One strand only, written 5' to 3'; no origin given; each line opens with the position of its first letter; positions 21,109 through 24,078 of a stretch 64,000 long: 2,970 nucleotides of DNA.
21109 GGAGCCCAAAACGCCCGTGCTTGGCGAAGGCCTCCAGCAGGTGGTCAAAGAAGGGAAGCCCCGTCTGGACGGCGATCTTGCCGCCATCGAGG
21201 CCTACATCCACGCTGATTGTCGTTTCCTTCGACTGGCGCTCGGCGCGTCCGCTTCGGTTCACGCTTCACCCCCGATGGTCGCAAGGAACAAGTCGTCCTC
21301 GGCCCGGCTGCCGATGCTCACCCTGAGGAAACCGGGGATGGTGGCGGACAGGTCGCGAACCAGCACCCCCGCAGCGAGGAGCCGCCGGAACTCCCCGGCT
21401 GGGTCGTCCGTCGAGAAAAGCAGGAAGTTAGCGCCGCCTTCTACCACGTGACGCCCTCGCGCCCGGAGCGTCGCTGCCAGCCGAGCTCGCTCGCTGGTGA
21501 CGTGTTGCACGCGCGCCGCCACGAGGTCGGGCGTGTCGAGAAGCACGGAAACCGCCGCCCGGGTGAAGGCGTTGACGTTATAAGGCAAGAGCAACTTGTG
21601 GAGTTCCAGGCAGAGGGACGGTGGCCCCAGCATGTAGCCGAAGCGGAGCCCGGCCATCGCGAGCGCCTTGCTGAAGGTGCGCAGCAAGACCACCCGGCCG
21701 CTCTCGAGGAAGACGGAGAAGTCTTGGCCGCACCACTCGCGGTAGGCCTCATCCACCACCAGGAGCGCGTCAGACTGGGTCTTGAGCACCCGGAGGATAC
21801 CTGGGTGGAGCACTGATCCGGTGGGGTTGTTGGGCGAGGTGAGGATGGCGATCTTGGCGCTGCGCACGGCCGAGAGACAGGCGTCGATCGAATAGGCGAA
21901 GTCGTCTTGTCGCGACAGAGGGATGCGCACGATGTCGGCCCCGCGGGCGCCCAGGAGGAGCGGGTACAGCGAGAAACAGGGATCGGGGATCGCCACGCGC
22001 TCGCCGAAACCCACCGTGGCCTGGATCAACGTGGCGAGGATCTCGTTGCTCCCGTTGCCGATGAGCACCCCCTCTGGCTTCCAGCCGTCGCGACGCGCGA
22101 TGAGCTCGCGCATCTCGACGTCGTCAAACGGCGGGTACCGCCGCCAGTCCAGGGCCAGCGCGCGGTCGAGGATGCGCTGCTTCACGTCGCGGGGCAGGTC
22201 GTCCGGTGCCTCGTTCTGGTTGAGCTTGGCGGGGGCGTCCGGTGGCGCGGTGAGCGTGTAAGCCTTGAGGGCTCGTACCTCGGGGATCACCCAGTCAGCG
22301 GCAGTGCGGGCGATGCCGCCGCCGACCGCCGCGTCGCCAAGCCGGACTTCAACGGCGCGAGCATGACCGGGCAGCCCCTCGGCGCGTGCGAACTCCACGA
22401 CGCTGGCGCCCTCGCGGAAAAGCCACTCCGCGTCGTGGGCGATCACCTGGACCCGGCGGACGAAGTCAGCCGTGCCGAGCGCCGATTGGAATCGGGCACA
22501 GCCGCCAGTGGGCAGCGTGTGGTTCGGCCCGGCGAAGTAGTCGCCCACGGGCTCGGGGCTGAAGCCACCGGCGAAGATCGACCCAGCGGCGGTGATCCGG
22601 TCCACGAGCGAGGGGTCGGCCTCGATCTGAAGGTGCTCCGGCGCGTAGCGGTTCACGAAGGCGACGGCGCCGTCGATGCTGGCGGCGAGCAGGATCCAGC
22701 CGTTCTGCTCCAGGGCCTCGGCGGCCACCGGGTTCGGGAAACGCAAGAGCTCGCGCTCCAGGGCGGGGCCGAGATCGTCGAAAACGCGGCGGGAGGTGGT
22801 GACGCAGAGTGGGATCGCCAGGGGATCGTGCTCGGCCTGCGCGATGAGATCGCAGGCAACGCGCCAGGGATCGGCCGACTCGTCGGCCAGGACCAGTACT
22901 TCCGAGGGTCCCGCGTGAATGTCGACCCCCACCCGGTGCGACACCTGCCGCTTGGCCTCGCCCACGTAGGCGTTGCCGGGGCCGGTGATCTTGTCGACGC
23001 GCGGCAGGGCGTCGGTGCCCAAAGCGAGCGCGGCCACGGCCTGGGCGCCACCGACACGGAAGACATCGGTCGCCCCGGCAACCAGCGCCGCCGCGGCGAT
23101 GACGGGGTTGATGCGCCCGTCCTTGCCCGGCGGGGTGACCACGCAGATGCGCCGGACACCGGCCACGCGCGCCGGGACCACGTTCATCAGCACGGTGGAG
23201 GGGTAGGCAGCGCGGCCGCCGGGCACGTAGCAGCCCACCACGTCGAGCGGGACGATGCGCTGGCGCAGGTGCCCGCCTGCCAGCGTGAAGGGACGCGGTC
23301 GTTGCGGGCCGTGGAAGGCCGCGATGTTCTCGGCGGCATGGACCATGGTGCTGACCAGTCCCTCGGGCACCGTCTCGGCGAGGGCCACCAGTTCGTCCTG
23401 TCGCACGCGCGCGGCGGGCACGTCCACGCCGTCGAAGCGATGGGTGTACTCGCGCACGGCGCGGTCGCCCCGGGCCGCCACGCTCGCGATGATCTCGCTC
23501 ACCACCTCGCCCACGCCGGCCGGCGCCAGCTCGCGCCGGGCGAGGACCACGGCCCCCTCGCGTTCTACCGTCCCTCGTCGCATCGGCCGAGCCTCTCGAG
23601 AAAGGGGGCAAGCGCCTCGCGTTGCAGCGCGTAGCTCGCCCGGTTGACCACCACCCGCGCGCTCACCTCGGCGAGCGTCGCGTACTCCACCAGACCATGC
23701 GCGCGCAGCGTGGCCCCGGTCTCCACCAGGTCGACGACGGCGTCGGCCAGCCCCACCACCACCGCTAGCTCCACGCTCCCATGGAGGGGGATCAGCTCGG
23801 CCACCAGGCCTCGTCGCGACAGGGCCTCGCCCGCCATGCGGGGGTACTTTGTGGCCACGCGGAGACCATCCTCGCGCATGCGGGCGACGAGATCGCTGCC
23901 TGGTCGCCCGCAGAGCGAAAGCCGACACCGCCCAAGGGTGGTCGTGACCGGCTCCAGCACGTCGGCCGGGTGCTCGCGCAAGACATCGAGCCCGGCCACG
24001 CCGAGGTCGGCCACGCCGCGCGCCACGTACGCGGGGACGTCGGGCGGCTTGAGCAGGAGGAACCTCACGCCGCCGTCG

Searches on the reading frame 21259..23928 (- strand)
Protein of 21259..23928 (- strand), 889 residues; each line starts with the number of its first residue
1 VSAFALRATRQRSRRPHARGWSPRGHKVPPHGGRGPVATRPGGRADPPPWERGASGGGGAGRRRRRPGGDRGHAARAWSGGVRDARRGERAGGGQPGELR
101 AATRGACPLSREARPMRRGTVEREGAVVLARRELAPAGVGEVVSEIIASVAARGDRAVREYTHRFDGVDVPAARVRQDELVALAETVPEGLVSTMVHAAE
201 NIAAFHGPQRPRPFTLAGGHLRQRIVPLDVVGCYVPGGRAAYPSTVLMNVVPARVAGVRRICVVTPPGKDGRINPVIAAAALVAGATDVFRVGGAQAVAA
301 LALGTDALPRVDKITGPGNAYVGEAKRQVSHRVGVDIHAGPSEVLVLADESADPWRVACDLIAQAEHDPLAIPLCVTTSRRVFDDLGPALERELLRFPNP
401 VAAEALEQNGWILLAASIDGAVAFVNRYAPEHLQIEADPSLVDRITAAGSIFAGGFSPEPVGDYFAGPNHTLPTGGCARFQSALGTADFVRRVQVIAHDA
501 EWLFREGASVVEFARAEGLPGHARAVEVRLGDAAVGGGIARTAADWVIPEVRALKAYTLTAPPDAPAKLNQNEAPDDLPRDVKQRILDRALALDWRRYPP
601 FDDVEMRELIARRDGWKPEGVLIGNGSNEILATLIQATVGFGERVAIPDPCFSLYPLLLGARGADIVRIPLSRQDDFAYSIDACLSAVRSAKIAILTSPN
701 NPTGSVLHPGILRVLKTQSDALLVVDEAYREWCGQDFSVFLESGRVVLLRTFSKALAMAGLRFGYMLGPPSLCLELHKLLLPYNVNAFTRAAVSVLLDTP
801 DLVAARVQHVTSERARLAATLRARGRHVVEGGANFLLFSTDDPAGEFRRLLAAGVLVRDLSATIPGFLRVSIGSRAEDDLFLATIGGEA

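Call 38: search_protein_families(library=pfam, proteins=[window:21259-23928:-], max_evalue=0.00001)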
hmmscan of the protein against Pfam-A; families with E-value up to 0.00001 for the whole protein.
window:21259-23928:- (889 aa): 2 families
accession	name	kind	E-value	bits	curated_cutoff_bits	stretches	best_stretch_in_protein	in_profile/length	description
PF00815.25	Histidinol_dh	-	1.9e-140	469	27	1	131-530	3-411/411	Histidinol dehydrogenase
PF00155.27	Aminotran_1_2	-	6.8e-47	160.8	19.7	1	568-882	5-358/361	Aminotransferase class I and II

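Call 67: find_related_loci(query=window:21259-23928:-, collection=genome_contigs, flank=100)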
Query window:21259-23928:- (889 aa) in genome_contigs; peptide patterns used: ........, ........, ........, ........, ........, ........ (x = any residue, [..] = any of these).
150 stretches matched a pattern; 28 encode a relative of the query (tblastn E <= 1e-3); 28 distinct loci.
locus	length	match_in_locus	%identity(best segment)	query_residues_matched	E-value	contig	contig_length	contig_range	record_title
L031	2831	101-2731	91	11-887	0e+0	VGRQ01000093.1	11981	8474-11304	MAG: Deltaproteobacteria bacterium isolate M_DeepCast_65m_m2_104 M_DeepCast_65m_m2_104_Ga0194120_10009865, whole genome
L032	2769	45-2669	89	11-885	0e+0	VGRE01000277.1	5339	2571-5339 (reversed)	MAG: Deltaproteobacteria bacterium isolate K_Offshore_120m_m2_200 K_Offshore_120m_m2_200_Ga0194131_10025064, whole genom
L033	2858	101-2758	65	1-885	0e+0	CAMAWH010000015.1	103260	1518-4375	MAG: Klebsiella pneumoniae isolate MaH-04nov19-8 genome assembly, contig: MaH-04nov19-C253, whole genome shotgun sequenc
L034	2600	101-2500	64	90-885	0e+0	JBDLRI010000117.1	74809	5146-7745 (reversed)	MAG: Pseudomonadota bacterium isolate icacos_2019_sw_WHONDRS-S19S_0094_B_bin.162 scaffold_1393672, whole genome shotgun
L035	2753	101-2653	54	54-888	0e+0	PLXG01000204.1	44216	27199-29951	MAG: Myxococcales bacterium isolate palsa_1153 73.20120700_P3D.479_contig_177919, whole genome shotgun sequence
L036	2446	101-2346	44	128-885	1e-136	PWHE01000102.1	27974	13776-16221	MAG: Mollicutes bacterium isolate T1Sed10_136R1 T1-Sed10-C1201, whole genome shotgun sequence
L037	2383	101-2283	42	144-885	4e-121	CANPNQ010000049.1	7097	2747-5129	MAG TPA_asm: uncultured Erysipelotrichaceae bacterium isolate SRR15730526_bin.55_metawrap_v1.3_MAG genome assembly, cont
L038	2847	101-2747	48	143-886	4e-89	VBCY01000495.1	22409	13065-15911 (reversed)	MAG: Betaproteobacteria bacterium isolate BP_29 14_0903_13_30cm_scaffold_7234073, whole genome shotgun sequence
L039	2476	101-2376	41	128-885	4e-124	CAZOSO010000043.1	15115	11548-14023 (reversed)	MAG TPA_asm: uncultured Weeksellaceae bacterium isolate SRP185896_co1_396 genome assembly, contig: NODE_2363_length_1511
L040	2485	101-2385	40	128-887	7e-83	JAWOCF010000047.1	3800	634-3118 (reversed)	MAG: Bacteroidales bacterium isolate BLK3-3.bin.96 k191_1996752, whole genome shotgun sequence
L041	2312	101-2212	42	137-827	2e-101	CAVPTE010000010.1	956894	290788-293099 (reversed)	MAG: uncultured beta proteobacterium isolate MFD09671.bin.2.79 genome assembly, contig: contig_7608, whole genome shotgu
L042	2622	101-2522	38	128-885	3e-79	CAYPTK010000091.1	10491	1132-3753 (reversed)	MAG TPA_asm: uncultured Bacteroidales bacterium isolate binchicken_co15_214 genome assembly, contig: NODE_4719_length_10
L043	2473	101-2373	45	145-887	8e-112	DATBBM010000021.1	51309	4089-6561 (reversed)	MAG TPA_asm: Casimicrobiaceae bacterium isolate SMAG_U5759 k141_3650040, whole genome shotgun sequence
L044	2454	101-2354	43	143-885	2e-78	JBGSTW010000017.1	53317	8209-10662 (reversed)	MAG: Bacteroidia bacterium isolate JTS-AC418 k141_2339499, whole genome shotgun sequence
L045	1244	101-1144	45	530-879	6e-76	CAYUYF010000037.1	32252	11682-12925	MAG TPA_asm: uncultured Gemmatimonadaceae bacterium isolate binchicken_co245_78 genome assembly, contig: NODE_1179_lengt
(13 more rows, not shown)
